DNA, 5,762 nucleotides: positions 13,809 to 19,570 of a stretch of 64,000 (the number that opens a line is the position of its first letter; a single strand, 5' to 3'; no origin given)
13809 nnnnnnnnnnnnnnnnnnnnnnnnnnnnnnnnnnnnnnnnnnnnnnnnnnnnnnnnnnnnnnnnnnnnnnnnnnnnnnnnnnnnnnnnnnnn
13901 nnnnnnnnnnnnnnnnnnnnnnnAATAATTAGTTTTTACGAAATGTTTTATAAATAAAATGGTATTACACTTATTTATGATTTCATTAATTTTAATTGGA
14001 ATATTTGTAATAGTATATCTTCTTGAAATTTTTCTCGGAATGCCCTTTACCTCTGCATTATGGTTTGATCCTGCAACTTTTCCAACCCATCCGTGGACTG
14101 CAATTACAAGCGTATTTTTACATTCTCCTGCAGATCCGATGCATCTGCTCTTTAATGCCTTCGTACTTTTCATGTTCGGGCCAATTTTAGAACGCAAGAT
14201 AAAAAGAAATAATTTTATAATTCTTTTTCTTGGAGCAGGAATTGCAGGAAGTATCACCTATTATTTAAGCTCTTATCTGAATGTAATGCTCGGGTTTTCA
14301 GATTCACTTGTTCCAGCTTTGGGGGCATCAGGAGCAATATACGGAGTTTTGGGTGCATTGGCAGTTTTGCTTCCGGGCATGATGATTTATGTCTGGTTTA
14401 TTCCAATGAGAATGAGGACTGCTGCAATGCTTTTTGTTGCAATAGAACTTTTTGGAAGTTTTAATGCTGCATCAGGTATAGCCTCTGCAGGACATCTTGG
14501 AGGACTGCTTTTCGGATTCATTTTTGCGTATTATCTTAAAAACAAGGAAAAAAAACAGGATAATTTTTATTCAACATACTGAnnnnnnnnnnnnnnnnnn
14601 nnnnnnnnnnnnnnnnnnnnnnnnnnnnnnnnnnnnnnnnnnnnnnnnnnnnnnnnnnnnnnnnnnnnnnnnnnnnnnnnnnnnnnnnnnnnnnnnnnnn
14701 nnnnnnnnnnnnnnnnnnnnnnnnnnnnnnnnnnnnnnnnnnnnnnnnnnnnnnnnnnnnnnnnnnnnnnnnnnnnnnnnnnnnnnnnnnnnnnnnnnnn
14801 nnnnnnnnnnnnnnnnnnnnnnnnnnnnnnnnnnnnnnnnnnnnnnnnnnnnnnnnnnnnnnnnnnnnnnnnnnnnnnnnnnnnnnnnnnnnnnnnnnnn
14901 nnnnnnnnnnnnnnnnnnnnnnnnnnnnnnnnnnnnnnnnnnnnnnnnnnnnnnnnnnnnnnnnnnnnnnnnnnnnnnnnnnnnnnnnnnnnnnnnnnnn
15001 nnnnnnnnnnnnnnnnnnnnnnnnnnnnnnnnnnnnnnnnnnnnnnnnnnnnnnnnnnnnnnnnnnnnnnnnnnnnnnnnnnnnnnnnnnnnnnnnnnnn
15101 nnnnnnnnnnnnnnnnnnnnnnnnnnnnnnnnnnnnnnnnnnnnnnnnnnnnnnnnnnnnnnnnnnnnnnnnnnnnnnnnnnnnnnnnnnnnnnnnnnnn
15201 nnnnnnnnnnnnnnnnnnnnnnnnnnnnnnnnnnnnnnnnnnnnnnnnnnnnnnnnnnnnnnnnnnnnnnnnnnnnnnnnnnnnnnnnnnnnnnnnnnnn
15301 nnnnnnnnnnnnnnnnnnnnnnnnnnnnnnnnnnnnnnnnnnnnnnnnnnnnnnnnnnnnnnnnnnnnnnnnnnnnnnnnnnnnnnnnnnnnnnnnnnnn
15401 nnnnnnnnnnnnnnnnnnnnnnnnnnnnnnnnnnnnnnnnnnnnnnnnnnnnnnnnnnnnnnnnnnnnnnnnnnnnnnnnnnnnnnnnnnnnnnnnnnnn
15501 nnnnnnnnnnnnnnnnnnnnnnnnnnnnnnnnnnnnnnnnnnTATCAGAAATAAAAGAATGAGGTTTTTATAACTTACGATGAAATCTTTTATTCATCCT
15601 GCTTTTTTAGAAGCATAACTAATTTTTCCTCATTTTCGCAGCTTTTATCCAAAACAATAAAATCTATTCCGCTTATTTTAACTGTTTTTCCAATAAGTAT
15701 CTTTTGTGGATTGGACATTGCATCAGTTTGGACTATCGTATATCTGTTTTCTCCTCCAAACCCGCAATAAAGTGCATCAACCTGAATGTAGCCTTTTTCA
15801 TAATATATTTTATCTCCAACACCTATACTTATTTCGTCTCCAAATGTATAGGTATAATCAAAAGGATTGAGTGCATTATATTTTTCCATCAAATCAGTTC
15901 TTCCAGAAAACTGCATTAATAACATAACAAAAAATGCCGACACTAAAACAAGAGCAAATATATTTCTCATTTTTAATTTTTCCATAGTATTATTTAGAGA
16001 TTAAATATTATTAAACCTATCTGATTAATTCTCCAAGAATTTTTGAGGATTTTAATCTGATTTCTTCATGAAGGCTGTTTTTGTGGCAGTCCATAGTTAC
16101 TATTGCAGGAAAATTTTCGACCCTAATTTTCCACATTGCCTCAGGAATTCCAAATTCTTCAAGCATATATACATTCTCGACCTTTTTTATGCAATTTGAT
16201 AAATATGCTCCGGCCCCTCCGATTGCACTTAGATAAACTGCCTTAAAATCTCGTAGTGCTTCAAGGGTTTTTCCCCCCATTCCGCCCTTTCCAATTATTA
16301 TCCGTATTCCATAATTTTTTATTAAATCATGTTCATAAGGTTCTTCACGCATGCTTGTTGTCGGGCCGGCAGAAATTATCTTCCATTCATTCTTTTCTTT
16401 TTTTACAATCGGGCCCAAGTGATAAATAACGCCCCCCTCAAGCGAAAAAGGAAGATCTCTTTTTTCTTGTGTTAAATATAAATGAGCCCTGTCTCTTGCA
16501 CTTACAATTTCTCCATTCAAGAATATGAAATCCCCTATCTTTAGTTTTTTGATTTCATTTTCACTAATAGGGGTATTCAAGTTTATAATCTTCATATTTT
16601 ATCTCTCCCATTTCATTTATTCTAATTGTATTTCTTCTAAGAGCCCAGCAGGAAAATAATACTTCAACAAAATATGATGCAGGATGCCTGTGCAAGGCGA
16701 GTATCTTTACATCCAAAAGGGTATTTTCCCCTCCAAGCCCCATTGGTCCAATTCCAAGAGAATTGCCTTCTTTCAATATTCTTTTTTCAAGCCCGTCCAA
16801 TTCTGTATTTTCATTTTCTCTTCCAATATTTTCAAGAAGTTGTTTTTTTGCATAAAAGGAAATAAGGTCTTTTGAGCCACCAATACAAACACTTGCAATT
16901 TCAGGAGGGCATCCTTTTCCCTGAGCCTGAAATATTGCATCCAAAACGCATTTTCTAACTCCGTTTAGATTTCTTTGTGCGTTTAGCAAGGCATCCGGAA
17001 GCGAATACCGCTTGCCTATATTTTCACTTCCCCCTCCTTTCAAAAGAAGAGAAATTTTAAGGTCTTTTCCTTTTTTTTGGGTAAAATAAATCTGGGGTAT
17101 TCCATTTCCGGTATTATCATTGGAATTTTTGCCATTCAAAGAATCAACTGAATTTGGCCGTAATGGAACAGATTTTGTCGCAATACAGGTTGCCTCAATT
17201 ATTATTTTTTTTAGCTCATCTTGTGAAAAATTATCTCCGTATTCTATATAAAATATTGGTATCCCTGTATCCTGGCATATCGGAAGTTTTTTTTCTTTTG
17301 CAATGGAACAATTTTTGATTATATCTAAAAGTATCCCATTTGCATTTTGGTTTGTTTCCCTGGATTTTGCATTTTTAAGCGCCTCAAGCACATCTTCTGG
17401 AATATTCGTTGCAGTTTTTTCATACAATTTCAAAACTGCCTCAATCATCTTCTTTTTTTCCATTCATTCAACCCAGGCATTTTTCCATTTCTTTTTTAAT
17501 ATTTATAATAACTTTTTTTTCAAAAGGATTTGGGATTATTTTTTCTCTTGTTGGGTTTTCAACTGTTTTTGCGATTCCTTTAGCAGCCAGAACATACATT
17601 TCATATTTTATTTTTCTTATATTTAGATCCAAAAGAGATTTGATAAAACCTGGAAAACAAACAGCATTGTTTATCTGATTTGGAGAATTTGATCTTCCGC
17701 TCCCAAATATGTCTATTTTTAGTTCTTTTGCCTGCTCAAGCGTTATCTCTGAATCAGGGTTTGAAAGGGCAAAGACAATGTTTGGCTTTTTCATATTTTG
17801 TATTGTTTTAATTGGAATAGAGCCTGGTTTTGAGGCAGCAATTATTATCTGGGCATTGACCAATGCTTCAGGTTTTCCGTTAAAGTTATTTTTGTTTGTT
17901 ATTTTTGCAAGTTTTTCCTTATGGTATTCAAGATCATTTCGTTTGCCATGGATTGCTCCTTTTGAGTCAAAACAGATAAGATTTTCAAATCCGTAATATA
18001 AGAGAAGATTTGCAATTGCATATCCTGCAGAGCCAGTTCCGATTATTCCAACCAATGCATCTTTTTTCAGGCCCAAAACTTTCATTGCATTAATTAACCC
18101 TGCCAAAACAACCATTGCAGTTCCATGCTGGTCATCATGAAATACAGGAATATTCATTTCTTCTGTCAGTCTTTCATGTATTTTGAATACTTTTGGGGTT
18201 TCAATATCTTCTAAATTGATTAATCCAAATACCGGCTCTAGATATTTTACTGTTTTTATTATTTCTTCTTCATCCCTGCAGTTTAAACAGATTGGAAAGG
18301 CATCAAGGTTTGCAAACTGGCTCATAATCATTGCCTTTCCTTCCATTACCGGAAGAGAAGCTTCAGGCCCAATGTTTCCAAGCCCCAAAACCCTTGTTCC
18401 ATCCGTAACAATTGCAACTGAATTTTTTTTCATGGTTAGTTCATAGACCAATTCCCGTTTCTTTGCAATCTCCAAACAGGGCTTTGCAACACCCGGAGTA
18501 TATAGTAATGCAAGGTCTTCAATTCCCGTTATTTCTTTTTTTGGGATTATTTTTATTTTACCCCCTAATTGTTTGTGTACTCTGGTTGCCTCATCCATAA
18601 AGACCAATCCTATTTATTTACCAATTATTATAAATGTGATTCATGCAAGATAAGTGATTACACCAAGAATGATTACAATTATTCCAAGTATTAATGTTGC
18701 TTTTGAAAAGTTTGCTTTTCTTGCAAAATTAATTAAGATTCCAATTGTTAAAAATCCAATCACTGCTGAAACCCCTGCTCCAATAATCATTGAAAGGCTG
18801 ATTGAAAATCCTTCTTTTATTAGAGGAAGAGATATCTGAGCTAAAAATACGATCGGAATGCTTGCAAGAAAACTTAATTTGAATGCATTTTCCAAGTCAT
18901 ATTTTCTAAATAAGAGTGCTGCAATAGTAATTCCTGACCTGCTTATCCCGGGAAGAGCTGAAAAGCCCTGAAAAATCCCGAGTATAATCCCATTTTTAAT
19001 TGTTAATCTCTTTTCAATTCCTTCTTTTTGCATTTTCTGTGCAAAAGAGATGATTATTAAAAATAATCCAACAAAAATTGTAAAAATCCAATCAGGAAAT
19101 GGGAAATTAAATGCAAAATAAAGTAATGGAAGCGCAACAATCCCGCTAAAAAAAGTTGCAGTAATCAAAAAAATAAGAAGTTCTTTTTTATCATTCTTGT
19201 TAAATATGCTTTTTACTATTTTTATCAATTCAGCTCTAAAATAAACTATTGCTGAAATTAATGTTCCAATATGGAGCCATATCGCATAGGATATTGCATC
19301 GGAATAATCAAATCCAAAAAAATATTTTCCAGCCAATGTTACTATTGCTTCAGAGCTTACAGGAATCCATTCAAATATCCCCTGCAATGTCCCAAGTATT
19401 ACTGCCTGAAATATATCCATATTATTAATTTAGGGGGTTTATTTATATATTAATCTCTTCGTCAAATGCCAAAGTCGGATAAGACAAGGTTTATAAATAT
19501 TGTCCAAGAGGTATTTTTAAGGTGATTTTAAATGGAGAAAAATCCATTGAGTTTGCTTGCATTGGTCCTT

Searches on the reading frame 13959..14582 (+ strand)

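Call 42: search_protein_families(library=pfam, proteins=[window:13959-14582:+], max_evalue=0.00001)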
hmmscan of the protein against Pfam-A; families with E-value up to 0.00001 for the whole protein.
window:13959-14582:+ (207 aa): 1 family
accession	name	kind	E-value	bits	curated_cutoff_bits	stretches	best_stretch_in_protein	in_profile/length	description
PF01694.28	Rhomboid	-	5.9e-28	98.3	22.6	1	44-194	3-141/143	Rhomboid domain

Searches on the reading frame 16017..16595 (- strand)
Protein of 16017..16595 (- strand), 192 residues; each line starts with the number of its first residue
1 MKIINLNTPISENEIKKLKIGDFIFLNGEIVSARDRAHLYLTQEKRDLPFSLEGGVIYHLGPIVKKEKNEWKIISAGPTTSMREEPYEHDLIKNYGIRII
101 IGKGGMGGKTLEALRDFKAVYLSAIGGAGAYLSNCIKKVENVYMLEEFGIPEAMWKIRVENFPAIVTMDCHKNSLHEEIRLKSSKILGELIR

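Call 42: search_protein_families(library=pfam, proteins=[window:16017-16595:-], max_evalue=0.00001)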
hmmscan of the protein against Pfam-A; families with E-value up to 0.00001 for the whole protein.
window:16017-16595:- (192 aa): 1 family
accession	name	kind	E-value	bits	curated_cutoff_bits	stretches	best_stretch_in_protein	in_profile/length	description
PF05683.17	Fumerase_C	-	6.7e-53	179.5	22.2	1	2-178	27-204/205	Fumarase C-terminus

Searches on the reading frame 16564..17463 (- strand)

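Call 42: search_protein_families(library=pfam, proteins=[window:16564-17463:-], max_evalue=0.00001)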
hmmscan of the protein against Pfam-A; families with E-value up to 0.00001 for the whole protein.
window:16564-17463:- (299 aa): 1 family
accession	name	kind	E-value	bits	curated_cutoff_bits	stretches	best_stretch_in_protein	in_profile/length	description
PF05681.19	Fumerase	-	5.3e-80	269.1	25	1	8-280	2-269/270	Fumarate hydratase (Fumerase)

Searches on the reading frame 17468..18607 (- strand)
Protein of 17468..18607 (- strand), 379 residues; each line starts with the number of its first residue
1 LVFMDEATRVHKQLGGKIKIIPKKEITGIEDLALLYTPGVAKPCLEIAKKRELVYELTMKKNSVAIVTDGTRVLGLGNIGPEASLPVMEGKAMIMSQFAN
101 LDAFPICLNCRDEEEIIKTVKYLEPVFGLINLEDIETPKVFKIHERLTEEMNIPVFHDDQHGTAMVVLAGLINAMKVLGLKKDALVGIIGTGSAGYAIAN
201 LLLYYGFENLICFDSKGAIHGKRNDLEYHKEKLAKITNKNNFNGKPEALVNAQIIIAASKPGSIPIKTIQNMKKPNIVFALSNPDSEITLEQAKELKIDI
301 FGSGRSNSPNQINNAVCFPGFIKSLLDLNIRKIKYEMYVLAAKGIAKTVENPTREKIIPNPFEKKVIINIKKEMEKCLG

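Call 42: search_protein_families(library=pfam, proteins=[window:17468-18607:-], max_evalue=0.00001)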
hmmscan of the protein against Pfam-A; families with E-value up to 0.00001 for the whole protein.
window:17468-18607:- (379 aa): 2 families
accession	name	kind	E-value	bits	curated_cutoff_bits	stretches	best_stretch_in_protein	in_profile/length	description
PF00390.24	malic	-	1.2e-25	90.9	23.1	1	17-116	3-124/182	Malic enzyme, N-terminal domain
PF03949.21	Malic_M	-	2.7e-14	53.5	23.5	1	162-359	3-237/258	Malic enzyme, NAD binding domain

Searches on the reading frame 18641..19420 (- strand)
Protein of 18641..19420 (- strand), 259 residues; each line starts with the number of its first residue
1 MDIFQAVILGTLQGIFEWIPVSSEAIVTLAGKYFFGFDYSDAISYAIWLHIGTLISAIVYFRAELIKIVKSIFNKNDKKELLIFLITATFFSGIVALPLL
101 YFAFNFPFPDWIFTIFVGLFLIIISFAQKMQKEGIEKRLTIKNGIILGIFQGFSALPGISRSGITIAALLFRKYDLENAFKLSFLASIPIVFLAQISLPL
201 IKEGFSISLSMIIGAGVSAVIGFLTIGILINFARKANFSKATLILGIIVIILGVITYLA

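Call 42: search_protein_families(library=pfam, proteins=[window:18641-19420:-], max_evalue=0.00001)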
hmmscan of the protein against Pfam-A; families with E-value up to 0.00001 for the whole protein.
window:18641-19420:- (259 aa): 1 family
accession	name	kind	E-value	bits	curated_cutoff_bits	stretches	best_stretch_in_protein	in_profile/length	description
PF02673.24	BacA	-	1.3e-43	150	33.4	1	6-252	1-254/257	Bacitracin resistance protein BacA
